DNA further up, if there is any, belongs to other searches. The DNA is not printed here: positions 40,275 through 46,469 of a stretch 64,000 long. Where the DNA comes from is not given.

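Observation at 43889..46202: Roughly ten copies of an unrecognised 120-150 aa module shared by the 1964-aa and 1339-aa proteins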

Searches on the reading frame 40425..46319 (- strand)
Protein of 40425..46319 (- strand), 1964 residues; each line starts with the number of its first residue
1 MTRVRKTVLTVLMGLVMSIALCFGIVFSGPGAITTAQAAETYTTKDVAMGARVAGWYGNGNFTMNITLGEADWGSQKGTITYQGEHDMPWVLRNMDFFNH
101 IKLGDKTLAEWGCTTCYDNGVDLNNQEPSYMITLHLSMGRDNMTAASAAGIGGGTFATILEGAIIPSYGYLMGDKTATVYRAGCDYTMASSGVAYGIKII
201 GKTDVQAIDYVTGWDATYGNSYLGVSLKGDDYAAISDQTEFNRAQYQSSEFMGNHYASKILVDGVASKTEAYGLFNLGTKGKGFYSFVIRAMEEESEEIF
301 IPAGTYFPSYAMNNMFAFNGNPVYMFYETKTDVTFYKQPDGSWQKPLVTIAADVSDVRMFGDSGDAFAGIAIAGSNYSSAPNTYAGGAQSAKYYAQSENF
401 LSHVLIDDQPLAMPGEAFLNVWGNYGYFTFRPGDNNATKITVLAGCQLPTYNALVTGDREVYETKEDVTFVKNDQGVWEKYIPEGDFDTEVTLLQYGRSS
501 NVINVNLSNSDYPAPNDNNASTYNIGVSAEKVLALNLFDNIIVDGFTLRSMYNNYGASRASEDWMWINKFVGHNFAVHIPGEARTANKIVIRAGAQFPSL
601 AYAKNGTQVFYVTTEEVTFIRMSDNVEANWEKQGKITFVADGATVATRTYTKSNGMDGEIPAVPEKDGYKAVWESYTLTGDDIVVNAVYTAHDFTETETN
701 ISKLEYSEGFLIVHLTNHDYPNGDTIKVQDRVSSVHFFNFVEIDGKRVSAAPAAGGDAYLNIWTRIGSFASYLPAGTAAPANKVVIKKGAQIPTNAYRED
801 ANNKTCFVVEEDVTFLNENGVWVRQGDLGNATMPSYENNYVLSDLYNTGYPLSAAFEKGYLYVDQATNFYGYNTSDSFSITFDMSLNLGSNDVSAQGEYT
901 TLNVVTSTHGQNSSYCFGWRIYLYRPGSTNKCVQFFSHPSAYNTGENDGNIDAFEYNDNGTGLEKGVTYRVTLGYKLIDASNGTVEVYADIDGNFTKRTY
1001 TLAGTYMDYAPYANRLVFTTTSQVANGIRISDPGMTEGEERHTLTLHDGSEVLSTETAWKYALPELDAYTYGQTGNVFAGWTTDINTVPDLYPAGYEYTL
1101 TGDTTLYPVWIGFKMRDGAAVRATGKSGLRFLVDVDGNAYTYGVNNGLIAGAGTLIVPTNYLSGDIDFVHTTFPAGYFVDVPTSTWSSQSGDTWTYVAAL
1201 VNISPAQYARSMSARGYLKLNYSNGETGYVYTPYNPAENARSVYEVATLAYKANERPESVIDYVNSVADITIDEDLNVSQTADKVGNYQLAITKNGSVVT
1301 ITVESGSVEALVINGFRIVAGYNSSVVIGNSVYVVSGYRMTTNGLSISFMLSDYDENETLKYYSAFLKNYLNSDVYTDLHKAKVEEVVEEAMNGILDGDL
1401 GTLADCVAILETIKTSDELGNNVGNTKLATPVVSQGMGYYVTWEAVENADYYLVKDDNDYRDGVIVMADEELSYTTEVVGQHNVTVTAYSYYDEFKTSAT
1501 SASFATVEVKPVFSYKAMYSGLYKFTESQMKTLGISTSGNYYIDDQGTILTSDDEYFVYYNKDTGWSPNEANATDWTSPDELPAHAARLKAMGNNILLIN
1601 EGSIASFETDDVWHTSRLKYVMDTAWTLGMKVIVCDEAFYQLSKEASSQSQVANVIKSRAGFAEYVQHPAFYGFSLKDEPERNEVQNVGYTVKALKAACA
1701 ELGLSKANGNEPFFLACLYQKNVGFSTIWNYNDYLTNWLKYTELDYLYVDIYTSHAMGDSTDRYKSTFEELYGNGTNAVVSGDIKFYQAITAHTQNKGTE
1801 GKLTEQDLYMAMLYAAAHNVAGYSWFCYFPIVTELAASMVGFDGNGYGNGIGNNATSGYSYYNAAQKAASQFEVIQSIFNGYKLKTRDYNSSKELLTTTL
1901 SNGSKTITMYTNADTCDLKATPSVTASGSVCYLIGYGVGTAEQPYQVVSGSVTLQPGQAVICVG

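Call 5: search_protein_families(library=pfam, proteins=[window:40425-46319:-], max_evalue=0.1)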
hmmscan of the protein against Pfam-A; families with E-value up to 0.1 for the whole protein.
window:40425-46319:- (1964 aa): 1 family
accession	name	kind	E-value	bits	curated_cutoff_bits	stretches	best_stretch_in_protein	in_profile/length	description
PF21515.2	Gp6_2nd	-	0.016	15.5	27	0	582-625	12-55/66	Baseplate wedge protein gp6, domain II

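Call 6: search_protein_families(library=ncbifam, proteins=[window:40425-46319:-], max_evalue=0.1)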
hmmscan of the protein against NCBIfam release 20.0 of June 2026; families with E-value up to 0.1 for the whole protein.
window:40425-46319:- (1964 aa): 0 families
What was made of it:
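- Tried and rejected: Pfam and NCBIfam on whole A and B gave nothing useful apart from a weak Gp6_2nd hit (calls 5, 6).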

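Call 76: list_cluster_members(proteins=[P0007, window:40425-46319:-])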
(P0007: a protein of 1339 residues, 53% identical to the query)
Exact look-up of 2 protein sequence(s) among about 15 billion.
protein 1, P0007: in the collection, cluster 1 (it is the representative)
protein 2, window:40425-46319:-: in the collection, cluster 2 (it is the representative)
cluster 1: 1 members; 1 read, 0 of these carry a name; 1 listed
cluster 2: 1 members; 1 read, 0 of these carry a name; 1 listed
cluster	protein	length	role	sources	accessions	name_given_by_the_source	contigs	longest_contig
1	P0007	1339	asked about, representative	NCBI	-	-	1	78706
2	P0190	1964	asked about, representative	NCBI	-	-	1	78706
